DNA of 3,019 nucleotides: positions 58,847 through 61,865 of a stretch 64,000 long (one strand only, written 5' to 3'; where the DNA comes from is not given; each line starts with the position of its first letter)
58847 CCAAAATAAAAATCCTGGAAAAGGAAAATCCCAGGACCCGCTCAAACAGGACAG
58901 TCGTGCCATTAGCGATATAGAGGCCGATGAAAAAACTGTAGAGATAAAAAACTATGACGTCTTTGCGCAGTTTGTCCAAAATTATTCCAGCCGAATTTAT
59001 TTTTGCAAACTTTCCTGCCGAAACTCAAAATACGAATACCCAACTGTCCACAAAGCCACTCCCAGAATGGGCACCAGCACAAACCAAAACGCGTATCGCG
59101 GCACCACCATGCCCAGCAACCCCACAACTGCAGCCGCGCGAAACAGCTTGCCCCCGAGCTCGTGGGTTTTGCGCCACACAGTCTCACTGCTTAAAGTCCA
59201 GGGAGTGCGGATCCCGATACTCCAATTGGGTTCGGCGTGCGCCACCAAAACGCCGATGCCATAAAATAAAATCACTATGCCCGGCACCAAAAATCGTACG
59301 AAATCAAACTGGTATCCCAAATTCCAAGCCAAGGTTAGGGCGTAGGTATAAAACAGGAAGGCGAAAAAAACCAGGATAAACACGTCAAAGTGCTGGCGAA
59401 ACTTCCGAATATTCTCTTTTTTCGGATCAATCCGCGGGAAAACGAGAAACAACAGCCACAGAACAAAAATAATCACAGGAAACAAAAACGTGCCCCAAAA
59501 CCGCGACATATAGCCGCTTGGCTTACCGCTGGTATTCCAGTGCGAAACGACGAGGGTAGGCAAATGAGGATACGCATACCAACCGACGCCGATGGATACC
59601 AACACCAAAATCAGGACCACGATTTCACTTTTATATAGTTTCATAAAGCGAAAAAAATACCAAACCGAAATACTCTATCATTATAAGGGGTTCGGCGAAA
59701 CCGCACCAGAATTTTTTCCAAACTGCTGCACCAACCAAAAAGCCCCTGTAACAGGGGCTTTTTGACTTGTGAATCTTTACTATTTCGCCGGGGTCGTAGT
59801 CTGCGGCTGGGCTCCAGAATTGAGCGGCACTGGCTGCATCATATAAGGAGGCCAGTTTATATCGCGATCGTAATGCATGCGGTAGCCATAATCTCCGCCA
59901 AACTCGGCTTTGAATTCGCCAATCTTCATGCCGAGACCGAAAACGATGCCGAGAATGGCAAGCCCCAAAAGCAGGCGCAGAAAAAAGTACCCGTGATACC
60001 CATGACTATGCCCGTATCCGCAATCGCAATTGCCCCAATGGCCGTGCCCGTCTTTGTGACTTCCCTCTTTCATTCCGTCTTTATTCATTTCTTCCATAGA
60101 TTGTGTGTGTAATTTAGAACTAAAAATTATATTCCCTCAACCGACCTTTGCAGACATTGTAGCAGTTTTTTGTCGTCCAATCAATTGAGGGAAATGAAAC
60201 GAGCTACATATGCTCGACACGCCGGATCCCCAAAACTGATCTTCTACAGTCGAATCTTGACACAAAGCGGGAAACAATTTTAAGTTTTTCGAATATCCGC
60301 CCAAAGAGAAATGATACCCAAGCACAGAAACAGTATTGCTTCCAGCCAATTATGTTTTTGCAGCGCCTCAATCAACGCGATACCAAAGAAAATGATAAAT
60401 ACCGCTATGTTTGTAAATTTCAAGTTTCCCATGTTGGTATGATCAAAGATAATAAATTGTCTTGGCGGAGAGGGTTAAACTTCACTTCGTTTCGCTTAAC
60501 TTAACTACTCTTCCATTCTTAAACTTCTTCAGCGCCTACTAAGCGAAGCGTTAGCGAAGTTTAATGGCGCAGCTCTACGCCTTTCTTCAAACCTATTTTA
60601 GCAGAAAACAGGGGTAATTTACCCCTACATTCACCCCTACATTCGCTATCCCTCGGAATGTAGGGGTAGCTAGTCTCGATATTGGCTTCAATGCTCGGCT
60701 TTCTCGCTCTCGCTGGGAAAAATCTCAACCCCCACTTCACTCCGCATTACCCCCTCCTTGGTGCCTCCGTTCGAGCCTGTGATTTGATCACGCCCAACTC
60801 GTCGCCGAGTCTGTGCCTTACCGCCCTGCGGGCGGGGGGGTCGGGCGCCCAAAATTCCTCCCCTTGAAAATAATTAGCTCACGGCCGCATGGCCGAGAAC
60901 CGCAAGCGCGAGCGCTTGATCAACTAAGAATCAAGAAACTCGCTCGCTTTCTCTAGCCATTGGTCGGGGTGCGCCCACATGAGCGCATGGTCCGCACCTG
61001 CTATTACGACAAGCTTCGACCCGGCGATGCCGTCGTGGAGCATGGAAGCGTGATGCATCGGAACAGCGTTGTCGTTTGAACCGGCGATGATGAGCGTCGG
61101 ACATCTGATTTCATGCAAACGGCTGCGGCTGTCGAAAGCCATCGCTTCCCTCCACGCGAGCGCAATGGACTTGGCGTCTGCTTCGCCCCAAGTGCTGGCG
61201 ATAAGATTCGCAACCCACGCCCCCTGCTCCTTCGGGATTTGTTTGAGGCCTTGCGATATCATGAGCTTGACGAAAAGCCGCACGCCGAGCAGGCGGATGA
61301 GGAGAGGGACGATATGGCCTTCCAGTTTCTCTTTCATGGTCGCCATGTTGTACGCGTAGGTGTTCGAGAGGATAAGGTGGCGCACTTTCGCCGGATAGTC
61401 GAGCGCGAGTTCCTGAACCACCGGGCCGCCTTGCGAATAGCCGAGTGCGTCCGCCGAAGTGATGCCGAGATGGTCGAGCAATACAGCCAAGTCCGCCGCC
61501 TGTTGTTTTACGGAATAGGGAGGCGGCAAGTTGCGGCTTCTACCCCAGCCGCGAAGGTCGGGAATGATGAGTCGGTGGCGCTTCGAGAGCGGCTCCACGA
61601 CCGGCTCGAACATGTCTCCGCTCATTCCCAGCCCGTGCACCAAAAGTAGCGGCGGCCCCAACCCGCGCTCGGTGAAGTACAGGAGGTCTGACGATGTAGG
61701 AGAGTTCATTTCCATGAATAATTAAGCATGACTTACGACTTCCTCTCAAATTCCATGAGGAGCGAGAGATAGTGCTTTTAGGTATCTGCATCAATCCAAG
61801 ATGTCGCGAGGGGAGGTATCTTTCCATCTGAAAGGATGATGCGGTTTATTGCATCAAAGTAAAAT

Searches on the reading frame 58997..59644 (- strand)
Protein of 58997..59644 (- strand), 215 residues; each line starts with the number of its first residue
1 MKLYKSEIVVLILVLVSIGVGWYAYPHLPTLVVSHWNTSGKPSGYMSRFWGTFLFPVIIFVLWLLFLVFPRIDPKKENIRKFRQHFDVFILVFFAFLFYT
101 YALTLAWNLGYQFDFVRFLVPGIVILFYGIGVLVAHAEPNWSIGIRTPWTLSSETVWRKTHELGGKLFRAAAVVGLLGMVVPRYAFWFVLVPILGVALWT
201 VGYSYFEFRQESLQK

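Call 9: search_protein_families(library=pfam, proteins=[window:58997-59644:-], max_evalue=0.001)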
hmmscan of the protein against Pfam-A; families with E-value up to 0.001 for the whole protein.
window:58997-59644:- (215 aa): 2 families
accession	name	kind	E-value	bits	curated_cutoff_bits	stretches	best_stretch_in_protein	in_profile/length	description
PF13630.11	SdpI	-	3.8e-16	59.4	28.2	1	138-203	3-70/71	SdpI/YfhL protein family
PF07853.16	DUF1648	-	5.9e-15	55.1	28.7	1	12-59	1-48/49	Domain of unknown function (DUF1648)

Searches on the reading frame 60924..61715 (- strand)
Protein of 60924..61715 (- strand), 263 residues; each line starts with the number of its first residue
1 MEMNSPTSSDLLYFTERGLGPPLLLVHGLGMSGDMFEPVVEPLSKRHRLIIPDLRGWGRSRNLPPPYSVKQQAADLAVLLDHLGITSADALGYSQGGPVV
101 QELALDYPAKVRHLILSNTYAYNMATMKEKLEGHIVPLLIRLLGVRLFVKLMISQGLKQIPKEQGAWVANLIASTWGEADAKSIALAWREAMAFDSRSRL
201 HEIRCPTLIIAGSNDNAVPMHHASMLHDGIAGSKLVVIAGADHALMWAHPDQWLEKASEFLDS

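Call 9: search_protein_families(library=pfam, proteins=[window:60924-61715:-], max_evalue=0.001)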
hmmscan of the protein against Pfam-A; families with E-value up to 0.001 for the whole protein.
window:60924-61715:- (263 aa): 5 families
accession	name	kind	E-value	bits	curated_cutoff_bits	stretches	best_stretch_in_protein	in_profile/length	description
PF00561.26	Abhydrolase_1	-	3.4e-33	115.8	25.8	2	21-122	1-103/245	alpha/beta hydrolase fold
PF12697.13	Abhydrolase_6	-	1.4e-20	75.4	26.3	1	23-253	1-214/217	Alpha/beta hydrolase family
PF12146.15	Hydrolase_4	-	6.5e-14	52.2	27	1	23-246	7-235/239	Serine aminopeptidase, S33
PF08386.16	Abhydrolase_4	-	0.00014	22.3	21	1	204-246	34-76/103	TAP-like protein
PF03096.20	Ndr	-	0.00028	20.2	23.3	1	68-144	81-156/283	Ndr family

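Call 61: find_encoding_contigs(protein=window:60924-61715:-, flank=10000, max_places=3)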
Protein window:60924-61715:- (263 aa): 9 contigs read that carry it; 3 places shown.
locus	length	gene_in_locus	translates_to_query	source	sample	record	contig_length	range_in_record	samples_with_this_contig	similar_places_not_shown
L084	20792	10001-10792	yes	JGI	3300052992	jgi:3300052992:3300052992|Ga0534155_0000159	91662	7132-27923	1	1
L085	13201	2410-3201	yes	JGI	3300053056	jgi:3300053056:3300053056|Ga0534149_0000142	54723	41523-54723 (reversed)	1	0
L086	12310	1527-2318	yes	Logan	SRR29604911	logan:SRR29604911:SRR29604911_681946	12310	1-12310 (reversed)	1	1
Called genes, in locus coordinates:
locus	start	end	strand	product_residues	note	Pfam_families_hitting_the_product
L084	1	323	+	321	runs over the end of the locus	PF01368:DHH, PF02272:DHHA1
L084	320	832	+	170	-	PF00571:CBS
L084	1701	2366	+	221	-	PF01351:RNase_HII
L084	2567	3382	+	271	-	-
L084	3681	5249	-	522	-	PF00239:Resolvase, PF07508:Recombinase, PF13408:Zn_ribbon_recom (weak)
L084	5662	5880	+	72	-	PF13560:HTH_31, PF01381:HTH_3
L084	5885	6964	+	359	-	-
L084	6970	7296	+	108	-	-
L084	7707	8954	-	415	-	PF07508:Recombinase, PF13408:Zn_ribbon_recom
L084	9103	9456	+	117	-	-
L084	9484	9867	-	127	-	-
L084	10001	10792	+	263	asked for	PF00561:Abhydrolase_1, PF12146:Hydrolase_4, PF12697:Abhydrolase_6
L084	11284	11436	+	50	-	-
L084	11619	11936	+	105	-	-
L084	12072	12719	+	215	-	PF07853:DUF1648, PF13630:SdpI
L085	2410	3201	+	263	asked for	PF00561:Abhydrolase_1, PF12146:Hydrolase_4, PF12697:Abhydrolase_6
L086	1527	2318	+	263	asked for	PF00561:Abhydrolase_1, PF12146:Hydrolase_4, PF12697:Abhydrolase_6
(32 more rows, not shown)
